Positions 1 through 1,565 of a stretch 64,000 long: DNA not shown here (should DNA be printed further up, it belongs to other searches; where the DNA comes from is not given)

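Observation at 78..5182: Wzy-dependent-type polysaccharide assembly/export genes (Wzy/ligase-like, Wza-like, Wzc-like) in a chlamydial genome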

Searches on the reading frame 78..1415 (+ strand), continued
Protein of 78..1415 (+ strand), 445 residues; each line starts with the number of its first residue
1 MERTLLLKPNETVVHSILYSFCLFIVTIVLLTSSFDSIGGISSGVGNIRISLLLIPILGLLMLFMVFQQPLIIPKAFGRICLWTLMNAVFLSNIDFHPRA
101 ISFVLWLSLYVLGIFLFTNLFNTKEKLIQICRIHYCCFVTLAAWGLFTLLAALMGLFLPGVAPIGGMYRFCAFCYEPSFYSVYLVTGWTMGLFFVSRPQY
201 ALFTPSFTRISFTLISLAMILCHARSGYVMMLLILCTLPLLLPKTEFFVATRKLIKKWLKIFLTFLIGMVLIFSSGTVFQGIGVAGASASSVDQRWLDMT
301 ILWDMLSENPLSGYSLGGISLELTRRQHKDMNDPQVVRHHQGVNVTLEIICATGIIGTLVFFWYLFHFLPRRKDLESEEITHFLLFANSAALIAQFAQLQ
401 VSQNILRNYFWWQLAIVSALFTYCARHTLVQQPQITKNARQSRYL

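Call 56: fold_search(model_id=the predicted structure, library=pdb)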
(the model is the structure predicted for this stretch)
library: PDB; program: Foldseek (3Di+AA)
matches with E <= 10: 346; with E <= 0.001: 1
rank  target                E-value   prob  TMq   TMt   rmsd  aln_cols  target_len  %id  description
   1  7tpg_B                8.7e-04  1.00  0.55  0.60   7.0       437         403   15  Single-Particle Cryo-EM Structure of the WaaL O-antigen ligase in its ligand bound state (released 2022-04-06)
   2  8bh1_A                4.7e-02  0.98  0.37  0.44   8.7       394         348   12  Core divisome complex FtsWIQBL from Pseudomonas aeruginosa (released 2023-04-19)
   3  7o8p                  1.2e-01  0.21  0.11  0.17  23.6       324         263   14  NmHR light state structure at 17.5 ms (15 - 20 ms) after photoexcitation determined by serial millisecond crystallograph (released 2022-02-09)
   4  7o8i                  1.4e-01  0.20  0.11  0.16  23.4       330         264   14  NmHR light state structure at 1 us after photoexcitation determined by serial femtosecond crystallography (with extrapol (released 2022-02-09)
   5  9i61_C                1.7e-01  0.06  0.10  0.09  24.9       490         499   13  Transient activated state of BetP in complex with betaine (released 2026-02-18)
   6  5g2c                  2.8e-01  0.15  0.12  0.17  23.3       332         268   14  The crystal structure of light-driven chloride pump ClR (T102D) mutant at pH 4.5. (released 2016-10-19)
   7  7vgv_B                2.9e-01  0.13  0.10  0.15  23.8       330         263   14  Anion free form of light-driven chloride ion-pumping rhodopsin, NM-R3, structure determined by serial femtosecond crys (released 2022-02-16)
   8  7vgt                  3.3e-01  0.14  0.11  0.16  23.7       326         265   14  Time-resolved serial femtosecond crystallography structure of light-driven chloride ion-pumping rhodopsin, NM-R3: restin (released 2022-02-16)
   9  7o8k                  3.4e-01  0.14  0.11  0.16  23.6       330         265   14  NmHR light state structure at 300 us after photoexcitation determined by serial femtosecond crystallography (with extrap (released 2022-02-09)
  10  8xqa_A                3.6e-01  0.12  0.16  0.12  20.1       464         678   12  Structure of the sea urchin spSLC9C1 in state-3 w/ cAMP dimer (released 2024-07-17)
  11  9jox_A                4.1e-01  0.10  0.10  0.14  23.4       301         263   13  Cryo-EM structure of the light-driven chloride ion-pumping rhodopsin, NM-R3 (released 2025-07-30)
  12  5g2d                  4.2e-01  0.14  0.11  0.16  23.0       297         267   13  The crystal structure of light-driven chloride pump ClR (T102N) mutant at pH 4.5. (released 2016-10-19)
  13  8uga_A                4.2e-01  0.14  0.17  0.19  21.8       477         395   11  Mus musculus Otopetrin 2 (mOTOP2) M374W in pH 8.0 (released 2024-08-21)
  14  7o8f                  4.6e-01  0.14  0.11  0.17  23.2       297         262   13  NmHR dark state structure determined by serial femtosecond crystallography (released 2022-02-09)
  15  5l26_A                4.6e-01  0.06  0.12  0.12  21.2       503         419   13  Structure of CNTnw in an inward-facing substrate-bound state (released 2017-04-12)
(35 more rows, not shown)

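Call 57: find_encoding_contigs(protein=P0286, flank=10000, max_places=1)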
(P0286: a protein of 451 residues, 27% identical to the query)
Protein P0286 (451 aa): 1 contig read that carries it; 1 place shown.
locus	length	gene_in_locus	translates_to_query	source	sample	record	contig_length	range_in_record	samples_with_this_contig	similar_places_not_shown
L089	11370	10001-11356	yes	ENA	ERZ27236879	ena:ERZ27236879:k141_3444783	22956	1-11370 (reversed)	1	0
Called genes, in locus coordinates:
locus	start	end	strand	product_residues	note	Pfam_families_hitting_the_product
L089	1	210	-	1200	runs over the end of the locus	PF13620:CarboxypepD_reg, PF25183:OMP_b-brl_4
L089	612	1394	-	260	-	PF00072:Response_reg, PF04397:LytTR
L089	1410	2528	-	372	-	PF06580:His_kinase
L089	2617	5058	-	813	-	PF13620:CarboxypepD_reg (weak)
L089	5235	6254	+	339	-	PF06283:ThuA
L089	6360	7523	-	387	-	-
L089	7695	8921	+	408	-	PF02706:Wzz, PF13807:GNVR (weak)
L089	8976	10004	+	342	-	PF01075:Glyco_transf_9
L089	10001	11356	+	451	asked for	PF04932:Wzy_C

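Call 58: find_encoding_contigs(protein=P0285, flank=10000, max_places=1)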
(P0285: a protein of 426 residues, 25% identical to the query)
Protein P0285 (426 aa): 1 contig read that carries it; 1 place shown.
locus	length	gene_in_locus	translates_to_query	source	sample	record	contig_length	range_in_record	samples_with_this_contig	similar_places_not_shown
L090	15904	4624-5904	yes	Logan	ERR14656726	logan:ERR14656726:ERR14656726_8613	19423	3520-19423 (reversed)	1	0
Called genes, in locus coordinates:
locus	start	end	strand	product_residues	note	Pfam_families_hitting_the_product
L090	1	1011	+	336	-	?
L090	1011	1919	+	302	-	PF01370:Epimerase, PF04321:RmlD_sub_bind, PF16363:GDP_Man_Dehyd, PF02719:Polysacc_synt_2 (weak)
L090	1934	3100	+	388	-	PF13439:Glyco_transf_4, PF13579:Glyco_trans_4_4 (weak), PF13477:Glyco_trans_4_2 (weak), PF00534:Glycos_transf_1, PF13692:Glyco_trans_1_4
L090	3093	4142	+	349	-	PF00534:Glycos_transf_1, PF13692:Glyco_trans_1_4, PF13524:Glyco_trans_1_2 (faint)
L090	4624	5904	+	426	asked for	PF04932:Wzy_C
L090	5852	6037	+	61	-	-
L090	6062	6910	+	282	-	PF04991:LicD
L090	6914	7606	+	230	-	PF01128:IspD, PF12804:NTP_transf_3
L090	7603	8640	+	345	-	PF08240:ADH_N, PF16912:Glu_dehyd_C, PF00107:ADH_zinc_N, PF13602:ADH_zinc_N_2 (weak)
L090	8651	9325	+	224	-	PF00834:Ribul_P_3_epim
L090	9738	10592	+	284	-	PF04991:LicD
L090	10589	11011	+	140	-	PF01467:CTP_transf_like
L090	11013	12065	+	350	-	PF00733:Asn_synthase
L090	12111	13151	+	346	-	PF00733:Asn_synthase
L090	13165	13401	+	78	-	-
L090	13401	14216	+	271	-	-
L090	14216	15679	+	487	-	PF01943:Polysacc_synt, PF01554:MatE (weak)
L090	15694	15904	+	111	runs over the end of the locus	PF14063:DUF4254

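Call 59: find_encoding_contigs(protein=P0283, flank=10000, max_places=1)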
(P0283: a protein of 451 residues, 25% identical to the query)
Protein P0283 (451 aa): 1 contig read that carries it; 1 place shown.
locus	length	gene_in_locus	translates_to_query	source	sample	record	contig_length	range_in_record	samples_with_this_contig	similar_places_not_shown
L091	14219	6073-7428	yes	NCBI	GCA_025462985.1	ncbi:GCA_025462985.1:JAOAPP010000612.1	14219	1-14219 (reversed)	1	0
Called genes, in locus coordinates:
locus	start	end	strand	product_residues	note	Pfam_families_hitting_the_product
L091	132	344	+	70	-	-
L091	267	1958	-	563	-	PF14052:Caps_assemb_Wzi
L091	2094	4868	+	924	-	PF02563:Poly_export, PF10531:SLBB (weak), PF22461:SLBB_2 (weak), PF10531:SLBB (weak)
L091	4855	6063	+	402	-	PF02706:Wzz, PF13807:GNVR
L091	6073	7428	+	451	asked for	-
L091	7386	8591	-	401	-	PF13439:Glyco_transf_4, PF13579:Glyco_trans_4_4, PF20706:GT4-conflict (weak), PF00534:Glycos_transf_1, PF13692:Glyco_trans_1_4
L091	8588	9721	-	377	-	PF13439:Glyco_transf_4, PF00534:Glycos_transf_1, PF13692:Glyco_trans_1_4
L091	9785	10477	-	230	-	PF02397:Bac_transf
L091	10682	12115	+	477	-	PF00034:Cytochrom_C, PF13442:Cytochrome_CBB3, PF19089:DUF5777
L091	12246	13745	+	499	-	PF02310:B12-binding, PF04055:Radical_SAM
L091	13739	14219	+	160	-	PF02310:B12-binding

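Call 63: find_encoding_contigs(protein=P0279, flank=10000, max_places=2)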
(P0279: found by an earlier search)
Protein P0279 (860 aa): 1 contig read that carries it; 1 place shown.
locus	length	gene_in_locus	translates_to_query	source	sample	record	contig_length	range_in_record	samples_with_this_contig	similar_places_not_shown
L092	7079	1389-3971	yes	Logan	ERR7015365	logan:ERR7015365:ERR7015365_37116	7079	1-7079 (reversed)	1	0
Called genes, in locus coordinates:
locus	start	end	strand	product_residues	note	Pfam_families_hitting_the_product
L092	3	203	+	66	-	?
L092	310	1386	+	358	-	PF02563:Poly_export (weak), PF22461:SLBB_2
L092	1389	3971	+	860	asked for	-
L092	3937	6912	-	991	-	PF03717:PBP_dimer, PF00905:Transpeptidase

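Call 83: search_protein_families(library=pfam, proteins=[L001:3282-4172:+, L001:2-1009:+], max_evalue=0.001)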
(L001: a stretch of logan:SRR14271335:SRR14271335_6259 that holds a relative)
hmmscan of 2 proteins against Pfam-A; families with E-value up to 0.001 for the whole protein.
L001:3282-4172:+ (296 aa): 2 families
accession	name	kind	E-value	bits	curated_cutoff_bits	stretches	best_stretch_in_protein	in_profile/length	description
PF17251.8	Pom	-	5.8e-20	72.2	22.4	1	38-296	2-285/285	Protochlamydia outer membrane protein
PF03797.25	Autotransporter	-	0.00012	22.3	26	1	66-192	60-184/255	Autotransporter beta-domain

L001:2-1009:+ (335 aa): 0 families
